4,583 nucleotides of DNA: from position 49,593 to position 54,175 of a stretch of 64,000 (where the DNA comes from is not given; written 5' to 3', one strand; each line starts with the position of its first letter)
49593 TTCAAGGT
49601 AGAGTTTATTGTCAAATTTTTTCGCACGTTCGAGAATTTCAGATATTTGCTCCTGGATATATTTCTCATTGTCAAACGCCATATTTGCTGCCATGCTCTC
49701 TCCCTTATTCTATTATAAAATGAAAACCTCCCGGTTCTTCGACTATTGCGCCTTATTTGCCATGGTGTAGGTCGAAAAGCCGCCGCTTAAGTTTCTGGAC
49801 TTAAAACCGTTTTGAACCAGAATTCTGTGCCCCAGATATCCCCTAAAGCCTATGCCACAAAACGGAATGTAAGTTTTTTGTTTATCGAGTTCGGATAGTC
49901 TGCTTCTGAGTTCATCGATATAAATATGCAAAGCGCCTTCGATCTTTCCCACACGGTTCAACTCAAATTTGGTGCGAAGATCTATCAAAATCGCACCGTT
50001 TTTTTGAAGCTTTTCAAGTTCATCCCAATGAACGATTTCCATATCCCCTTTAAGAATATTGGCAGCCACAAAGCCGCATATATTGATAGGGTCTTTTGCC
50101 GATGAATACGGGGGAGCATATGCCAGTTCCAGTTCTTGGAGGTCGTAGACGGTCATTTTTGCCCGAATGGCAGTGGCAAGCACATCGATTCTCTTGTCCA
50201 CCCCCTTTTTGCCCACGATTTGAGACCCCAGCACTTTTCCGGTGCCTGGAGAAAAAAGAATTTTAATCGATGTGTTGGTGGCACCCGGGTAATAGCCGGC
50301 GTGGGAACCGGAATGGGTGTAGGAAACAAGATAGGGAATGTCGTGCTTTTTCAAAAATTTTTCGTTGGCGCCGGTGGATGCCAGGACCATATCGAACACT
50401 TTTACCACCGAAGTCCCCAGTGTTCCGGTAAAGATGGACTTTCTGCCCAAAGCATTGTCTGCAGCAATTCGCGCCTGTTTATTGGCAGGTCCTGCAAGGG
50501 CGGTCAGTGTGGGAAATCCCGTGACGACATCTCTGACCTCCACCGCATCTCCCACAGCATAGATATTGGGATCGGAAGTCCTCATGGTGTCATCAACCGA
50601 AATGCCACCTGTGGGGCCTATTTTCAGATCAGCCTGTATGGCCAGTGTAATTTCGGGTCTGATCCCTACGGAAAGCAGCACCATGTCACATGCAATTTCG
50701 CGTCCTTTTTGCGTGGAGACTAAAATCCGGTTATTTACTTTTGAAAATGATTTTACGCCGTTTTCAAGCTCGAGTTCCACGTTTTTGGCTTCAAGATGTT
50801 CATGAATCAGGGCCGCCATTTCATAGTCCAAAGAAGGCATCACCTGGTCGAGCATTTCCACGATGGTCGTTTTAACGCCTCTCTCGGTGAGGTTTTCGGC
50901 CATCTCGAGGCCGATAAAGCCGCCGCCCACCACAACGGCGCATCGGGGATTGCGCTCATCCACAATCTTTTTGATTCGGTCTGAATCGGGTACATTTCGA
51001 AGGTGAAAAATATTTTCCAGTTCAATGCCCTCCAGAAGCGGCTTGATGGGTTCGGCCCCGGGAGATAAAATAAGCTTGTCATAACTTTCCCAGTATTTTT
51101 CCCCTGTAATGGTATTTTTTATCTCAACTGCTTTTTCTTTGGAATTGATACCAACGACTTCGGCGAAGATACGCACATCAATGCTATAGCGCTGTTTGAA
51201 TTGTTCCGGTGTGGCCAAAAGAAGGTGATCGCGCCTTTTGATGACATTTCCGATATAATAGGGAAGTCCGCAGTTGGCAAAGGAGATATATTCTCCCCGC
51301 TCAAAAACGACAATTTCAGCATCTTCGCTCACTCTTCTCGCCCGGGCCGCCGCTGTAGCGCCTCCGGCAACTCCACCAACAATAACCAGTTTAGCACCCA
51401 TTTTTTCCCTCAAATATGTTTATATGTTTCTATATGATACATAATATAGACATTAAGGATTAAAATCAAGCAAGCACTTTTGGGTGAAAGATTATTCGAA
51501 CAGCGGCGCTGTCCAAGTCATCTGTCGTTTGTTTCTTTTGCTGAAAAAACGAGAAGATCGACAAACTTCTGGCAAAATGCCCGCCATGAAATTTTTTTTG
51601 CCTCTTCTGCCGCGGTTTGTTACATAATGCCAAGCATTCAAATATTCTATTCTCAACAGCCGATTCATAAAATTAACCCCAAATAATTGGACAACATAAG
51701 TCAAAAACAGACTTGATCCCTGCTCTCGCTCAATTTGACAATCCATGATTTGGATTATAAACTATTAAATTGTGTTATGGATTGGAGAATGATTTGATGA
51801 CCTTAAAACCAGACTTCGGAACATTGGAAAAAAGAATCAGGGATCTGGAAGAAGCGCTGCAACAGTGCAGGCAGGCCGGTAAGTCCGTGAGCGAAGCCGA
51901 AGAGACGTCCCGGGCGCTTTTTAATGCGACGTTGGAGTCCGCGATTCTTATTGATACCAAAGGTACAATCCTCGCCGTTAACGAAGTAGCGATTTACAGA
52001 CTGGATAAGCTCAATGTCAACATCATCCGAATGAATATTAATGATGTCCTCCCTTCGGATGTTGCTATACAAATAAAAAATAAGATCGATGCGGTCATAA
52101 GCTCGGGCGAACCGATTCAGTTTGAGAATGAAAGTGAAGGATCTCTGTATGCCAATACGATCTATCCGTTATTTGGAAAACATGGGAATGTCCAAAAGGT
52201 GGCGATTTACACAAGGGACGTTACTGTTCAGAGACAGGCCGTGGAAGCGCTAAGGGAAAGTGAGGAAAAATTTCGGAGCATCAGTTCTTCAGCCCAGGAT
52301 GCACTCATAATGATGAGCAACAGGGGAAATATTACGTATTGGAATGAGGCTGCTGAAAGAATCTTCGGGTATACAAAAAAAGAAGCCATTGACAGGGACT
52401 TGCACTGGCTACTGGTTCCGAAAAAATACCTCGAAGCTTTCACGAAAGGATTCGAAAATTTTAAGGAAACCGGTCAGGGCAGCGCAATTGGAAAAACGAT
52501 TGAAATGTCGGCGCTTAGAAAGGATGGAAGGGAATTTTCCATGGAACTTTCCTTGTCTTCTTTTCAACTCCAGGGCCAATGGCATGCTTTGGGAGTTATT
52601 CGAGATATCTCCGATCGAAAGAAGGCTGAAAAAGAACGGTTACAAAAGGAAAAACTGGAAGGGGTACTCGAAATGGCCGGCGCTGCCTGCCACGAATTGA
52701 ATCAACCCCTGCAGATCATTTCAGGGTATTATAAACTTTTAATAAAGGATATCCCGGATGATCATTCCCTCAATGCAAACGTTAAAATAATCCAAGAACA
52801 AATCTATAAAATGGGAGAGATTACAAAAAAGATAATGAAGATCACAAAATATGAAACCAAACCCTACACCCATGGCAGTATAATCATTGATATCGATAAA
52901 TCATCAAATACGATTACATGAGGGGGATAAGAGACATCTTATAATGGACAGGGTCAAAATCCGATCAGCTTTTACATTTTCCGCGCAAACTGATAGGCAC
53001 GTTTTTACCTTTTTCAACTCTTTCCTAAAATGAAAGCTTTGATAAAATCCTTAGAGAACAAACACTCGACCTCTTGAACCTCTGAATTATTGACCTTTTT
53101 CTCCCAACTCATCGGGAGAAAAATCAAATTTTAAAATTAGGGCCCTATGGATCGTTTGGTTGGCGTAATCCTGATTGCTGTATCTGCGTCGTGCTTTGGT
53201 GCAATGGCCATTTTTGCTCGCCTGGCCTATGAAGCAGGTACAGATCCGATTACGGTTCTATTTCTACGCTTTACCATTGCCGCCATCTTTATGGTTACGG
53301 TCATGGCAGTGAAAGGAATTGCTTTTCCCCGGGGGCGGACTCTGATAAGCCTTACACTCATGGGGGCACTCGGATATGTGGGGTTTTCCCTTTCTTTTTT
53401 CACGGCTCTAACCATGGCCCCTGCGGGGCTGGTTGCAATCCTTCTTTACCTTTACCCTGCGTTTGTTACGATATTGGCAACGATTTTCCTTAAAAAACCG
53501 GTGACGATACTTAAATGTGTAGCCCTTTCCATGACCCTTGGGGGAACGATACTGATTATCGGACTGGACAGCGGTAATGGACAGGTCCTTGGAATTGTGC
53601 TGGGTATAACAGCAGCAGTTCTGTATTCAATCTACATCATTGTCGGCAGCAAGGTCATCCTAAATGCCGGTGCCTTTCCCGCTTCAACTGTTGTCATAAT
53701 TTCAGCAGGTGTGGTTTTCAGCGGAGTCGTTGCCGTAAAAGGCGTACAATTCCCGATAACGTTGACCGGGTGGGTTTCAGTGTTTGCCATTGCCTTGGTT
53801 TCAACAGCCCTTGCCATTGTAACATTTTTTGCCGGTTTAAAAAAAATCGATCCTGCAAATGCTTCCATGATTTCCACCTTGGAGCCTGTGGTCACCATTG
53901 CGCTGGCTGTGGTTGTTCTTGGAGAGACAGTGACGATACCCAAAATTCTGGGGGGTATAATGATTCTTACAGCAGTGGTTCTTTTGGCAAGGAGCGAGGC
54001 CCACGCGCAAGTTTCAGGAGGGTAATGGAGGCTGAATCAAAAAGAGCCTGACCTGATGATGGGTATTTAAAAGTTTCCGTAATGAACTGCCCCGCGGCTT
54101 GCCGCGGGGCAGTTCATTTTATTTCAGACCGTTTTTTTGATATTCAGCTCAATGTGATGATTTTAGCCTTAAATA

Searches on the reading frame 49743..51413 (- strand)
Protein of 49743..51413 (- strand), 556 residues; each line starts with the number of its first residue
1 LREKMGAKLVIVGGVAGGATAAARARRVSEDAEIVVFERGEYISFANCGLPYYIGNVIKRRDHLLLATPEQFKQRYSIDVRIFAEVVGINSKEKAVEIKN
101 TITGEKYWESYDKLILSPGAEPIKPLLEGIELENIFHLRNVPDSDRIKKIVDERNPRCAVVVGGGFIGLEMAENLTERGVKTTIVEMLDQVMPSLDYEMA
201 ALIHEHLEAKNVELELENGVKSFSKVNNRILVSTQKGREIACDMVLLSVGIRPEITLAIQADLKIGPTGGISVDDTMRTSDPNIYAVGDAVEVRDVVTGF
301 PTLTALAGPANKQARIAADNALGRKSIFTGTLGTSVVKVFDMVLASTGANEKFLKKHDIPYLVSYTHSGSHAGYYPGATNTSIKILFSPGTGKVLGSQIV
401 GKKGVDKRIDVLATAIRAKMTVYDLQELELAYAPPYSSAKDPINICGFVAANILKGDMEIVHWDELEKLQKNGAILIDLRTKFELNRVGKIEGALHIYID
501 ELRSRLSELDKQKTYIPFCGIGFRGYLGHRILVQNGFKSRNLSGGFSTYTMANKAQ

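Call 49: search_protein_families(library=pfam, max_evalue=0.001, proteins=[window:49743-51413:-])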
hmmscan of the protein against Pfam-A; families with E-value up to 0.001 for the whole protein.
window:49743-51413:- (556 aa): 10 families
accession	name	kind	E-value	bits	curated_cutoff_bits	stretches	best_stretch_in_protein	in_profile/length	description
PF07992.20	Pyr_redox_2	-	1.3e-60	205.7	26.1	1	8-291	2-277/291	Pyridine nucleotide-disulphide oxidoreductase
PF00070.33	Pyr_redox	-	2.3e-18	66.9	22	1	160-229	3-72/82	Pyridine nucleotide-disulphide oxidoreductase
PF02852.28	Pyr_redox_dim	-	3.4e-13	50.2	25.3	1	336-439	3-105/110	Pyridine nucleotide-disulphide oxidoreductase, dimerisation domain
PF00581.25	Rhodanese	-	1.2e-10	42.2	22.2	1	464-550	3-100/102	Rhodanese-like domain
PF13738.12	Pyr_redox_3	-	1.3e-09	38.2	30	1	73-288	91-305/305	Pyridine nucleotide-disulphide oxidoreductase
PF13450.12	NAD_binding_8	-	2.4e-08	34.6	21.9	0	161-190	1-30/68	NAD(P)-binding Rossmann-like domain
PF01266.30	DAO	-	6.5e-05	23.1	27.9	0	160-187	3-30/353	FAD dependent oxidoreductase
PF03486.20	HI0933_like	-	9.2e-05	22.4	50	0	202-305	114-234/244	HI0933-like protein Rossmann domain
PF13454.12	NAD_binding_9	-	0.00054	20.4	21.8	0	160-190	1-32/155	FAD-NAD(P)-binding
PF00890.30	FAD_binding_2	-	0.00093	18.9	20.4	0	160-188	3-31/414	FAD binding domain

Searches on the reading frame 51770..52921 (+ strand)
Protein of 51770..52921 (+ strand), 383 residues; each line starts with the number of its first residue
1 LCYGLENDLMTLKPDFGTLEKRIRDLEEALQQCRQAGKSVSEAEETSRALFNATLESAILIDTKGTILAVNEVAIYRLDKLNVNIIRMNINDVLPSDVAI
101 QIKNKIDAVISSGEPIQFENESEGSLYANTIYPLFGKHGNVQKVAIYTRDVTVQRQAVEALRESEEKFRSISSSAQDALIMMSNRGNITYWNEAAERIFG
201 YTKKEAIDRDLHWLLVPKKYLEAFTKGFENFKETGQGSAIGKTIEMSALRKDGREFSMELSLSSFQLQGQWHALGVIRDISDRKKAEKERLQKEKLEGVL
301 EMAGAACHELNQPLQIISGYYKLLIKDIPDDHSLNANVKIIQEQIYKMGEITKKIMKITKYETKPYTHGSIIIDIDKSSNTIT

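Call 49: search_protein_families(library=pfam, max_evalue=0.001, proteins=[window:51770-52921:+])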
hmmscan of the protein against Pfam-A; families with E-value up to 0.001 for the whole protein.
window:51770-52921:+ (383 aa): 7 families
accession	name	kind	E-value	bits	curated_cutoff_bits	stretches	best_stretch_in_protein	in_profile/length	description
PF13426.13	PAS_9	-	1.4e-19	70.7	27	1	178-282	3-103/103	PAS domain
PF00989.32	PAS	-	2.6e-17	63.3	22.6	1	167-280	2-113/113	PAS fold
PF08448.16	PAS_4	-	1.6e-14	54.5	23.1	2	58-155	8-109/110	PAS fold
PF13188.13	PAS_8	-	8.6e-11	41.8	21.8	1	166-222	1-53/65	PAS domain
PF00512.31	HisKA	-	1.3e-07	32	26.9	1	301-362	4-64/66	His Kinase A (phospho-acceptor) domain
PF24820.1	Diguanyl_cycl_sensor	-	7.7e-06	26.2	28.1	0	176-268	6-99/109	Diguanylate cyclase-like sensor domain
PF08447.18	PAS_3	-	0.00029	21.5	25.6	0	189-263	2-73/89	PAS fold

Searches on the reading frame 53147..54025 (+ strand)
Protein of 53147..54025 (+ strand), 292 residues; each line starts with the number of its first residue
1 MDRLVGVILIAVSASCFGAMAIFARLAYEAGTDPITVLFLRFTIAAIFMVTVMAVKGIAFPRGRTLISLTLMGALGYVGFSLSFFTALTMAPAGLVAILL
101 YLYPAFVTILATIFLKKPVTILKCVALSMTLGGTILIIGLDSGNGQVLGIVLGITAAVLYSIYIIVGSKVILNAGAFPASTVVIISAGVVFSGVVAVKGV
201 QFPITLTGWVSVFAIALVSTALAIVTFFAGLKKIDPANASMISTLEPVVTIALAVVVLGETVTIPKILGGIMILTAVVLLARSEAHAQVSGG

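Call 82: search_protein_families(library=pfam, max_evalue=0.00001, proteins=[window:53147-54025:+])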
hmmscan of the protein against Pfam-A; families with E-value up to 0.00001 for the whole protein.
window:53147-54025:+ (292 aa): 1 family
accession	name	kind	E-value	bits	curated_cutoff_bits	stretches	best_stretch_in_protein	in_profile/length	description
PF00892.27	EamA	-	7.7e-41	140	28.2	2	148-280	2-133/135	EamA-like transporter family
